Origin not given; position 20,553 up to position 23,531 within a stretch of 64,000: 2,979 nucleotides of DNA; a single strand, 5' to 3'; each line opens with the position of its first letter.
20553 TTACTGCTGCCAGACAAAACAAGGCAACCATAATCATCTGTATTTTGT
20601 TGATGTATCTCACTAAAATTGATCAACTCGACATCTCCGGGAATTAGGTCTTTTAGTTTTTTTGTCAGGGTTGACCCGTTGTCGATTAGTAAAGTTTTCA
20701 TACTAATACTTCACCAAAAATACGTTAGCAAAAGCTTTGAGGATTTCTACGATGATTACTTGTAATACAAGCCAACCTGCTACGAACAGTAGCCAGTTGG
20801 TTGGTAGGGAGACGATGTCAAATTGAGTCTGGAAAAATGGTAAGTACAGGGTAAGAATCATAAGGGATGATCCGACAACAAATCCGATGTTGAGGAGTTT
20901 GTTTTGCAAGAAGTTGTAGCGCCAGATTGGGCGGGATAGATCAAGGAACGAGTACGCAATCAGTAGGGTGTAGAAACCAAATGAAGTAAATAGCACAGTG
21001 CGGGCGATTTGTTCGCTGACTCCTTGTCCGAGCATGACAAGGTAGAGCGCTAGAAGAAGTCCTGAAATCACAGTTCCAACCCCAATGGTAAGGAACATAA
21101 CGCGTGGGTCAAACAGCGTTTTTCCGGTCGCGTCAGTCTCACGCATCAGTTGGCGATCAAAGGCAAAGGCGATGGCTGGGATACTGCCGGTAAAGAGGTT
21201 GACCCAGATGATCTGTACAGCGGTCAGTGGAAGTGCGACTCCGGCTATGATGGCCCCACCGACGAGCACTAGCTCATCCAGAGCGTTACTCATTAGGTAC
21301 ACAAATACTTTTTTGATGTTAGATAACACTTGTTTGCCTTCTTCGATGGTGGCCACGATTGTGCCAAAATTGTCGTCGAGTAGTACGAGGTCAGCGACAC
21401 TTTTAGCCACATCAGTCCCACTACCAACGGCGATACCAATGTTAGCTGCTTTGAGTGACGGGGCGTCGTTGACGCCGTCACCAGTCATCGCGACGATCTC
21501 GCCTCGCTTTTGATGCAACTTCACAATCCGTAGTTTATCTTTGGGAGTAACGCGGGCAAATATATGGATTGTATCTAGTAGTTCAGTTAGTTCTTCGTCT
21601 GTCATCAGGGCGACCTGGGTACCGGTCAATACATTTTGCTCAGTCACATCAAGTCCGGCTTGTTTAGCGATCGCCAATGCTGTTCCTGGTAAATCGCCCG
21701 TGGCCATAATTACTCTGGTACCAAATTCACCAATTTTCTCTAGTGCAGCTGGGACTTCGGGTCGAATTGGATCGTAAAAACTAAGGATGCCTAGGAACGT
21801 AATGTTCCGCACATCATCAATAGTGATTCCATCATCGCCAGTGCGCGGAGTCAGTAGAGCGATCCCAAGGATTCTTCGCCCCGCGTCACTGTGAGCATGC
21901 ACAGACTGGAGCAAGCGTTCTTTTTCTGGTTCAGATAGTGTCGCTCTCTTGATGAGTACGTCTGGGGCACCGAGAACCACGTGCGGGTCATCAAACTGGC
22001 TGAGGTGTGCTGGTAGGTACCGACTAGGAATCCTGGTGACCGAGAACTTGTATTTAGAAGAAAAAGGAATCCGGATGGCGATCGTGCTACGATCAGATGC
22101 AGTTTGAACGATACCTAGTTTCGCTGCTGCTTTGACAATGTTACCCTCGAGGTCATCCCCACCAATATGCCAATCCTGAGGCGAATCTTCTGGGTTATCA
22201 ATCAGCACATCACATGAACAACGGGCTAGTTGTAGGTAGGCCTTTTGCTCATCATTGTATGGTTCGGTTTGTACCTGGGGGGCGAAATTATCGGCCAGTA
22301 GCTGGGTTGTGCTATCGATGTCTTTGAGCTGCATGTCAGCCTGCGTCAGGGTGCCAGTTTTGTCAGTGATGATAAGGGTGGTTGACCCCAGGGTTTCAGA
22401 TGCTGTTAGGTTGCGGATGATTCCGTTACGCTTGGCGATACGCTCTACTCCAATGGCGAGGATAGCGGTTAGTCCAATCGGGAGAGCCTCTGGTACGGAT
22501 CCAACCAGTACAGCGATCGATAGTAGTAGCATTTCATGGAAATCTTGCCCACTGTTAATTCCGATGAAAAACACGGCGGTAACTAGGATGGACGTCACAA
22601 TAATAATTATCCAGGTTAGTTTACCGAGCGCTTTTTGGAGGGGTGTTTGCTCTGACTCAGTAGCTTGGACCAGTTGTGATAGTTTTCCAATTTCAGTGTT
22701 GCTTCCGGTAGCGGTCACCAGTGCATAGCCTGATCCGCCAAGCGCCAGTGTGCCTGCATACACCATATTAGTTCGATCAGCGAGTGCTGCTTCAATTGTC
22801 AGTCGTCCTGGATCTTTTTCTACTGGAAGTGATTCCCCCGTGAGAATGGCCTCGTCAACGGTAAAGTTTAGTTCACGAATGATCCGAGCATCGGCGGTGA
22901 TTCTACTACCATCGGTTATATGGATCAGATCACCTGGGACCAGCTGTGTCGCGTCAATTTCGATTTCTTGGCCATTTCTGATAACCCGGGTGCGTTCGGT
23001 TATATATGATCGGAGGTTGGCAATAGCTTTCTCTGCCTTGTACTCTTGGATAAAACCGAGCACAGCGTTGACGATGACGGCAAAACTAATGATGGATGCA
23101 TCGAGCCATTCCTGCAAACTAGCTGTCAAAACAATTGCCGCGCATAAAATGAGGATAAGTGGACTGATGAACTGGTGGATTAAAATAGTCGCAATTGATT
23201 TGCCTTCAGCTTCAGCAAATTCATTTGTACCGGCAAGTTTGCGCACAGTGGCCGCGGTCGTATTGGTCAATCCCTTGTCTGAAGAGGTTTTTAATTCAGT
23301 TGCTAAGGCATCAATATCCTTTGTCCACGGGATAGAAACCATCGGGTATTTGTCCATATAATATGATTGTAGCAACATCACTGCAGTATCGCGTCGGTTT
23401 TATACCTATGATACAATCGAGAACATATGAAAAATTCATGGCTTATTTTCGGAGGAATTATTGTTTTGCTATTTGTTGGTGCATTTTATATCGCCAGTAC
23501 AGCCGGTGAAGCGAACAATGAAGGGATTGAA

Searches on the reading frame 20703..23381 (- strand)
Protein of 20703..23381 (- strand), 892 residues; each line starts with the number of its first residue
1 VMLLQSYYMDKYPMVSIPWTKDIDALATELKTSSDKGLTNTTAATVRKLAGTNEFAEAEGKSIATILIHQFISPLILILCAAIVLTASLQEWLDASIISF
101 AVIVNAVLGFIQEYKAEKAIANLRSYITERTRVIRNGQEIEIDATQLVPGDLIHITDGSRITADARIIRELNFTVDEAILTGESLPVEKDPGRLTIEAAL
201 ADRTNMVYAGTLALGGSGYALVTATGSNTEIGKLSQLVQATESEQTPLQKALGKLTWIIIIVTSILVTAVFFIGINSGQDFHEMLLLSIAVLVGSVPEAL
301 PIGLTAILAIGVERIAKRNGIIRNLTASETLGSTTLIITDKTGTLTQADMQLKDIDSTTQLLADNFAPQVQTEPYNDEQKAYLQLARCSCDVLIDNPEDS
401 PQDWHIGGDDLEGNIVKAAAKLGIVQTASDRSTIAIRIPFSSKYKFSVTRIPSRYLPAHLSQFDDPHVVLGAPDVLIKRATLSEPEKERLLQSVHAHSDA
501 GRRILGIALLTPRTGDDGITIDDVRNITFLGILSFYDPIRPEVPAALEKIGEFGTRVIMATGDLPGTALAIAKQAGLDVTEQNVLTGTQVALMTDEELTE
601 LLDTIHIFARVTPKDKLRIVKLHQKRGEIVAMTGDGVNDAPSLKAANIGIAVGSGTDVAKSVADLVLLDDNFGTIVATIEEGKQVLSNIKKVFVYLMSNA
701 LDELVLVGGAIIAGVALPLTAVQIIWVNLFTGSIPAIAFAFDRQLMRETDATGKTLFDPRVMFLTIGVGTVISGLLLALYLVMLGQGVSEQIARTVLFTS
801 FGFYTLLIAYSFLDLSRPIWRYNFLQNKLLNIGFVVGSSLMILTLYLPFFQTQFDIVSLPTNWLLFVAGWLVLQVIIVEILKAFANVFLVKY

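Call 8: search_protein_families(library=ncbifam, proteins=[window:20703-23381:-])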
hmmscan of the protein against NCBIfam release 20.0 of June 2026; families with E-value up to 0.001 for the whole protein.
window:20703-23381:- (892 aa): 22 families
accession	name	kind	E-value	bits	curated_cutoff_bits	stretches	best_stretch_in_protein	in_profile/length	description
TIGR01522.1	ATPase-IIA2_Ca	equivalog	1.2e-154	516.2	798.3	1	23-884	9-849/854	calcium-transporting P-type ATPase, PMR1-type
TIGR01116.1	ATPase-IIA1_Ca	equivalog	5.8e-124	415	703.4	1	68-885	2-798/799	calcium-translocating P-type ATPase, SERCA-type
TIGR01647.1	ATPase-IIIA_H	equivalog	4.4e-114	382.3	615.5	2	37-358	1-310/755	plasma-membrane proton-efflux P-type ATPase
TIGR01523.1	ATPase-IID_K-Na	equivalog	1.4e-106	357.3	645.05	3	397-780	447-854/997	potassium/sodium efflux P-type ATPase, fungal-type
TIGR01106.1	ATPase-IIC_X-K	subfamily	1.3e-104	351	946.1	2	24-577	23-607/997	Na,H/K antiporter P-type ATPase subunit alpha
TIGR01524.1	ATPase-IIIB_Mg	equivalog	7.3e-99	331.8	610.75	2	32-355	28-358/867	magnesium-translocating P-type ATPase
TIGR01517.1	ATPase-IIB_Ca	equivalog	1.5e-94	317.8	507.05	2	22-353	40-379/882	calcium-translocating P-type ATPase, PMCA-type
NF011702.0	PRK15122.1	subfamily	3.6e-86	289.9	975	2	21-353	34-392/907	magnesium-translocating P-type ATPase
TIGR01494.1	ATPase_P-type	subfamily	2.3e-82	277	62.3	4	604-722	362-475/478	HAD-IC family P-type ATPase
TIGR01525.1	ATPase-IB_hvy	subfamily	3e-71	241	346.25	3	78-359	4-273/560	heavy metal translocating P-type ATPase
TIGR01657.1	P-ATPase-V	hypoth_equivalog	4.2e-66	223.2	618.25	2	31-583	133-702/1055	ATP13A2 family polyamine export P-type ATPase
TIGR01512.1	ATPase-IB2_Cd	subfamily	1.7e-54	185.4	313.5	3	78-358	4-258/494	cadmium family heavy metal-translocating P-type ATPase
TIGR01511.1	ATPase-IB1_Cu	subfamily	2.7e-54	184.9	397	2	87-362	37-289/542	copper-translocating P-type ATPase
NF008262.1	PRK11033.1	equivalog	5.1e-48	164.1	1005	2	95-363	198-454/731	zinc/cadmium/mercury/lead-transporting ATPase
TIGR01497.1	kdpB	equivalog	6.9e-41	140.1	527.9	2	607-725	488-606/675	potassium-transporting ATPase subunit KdpB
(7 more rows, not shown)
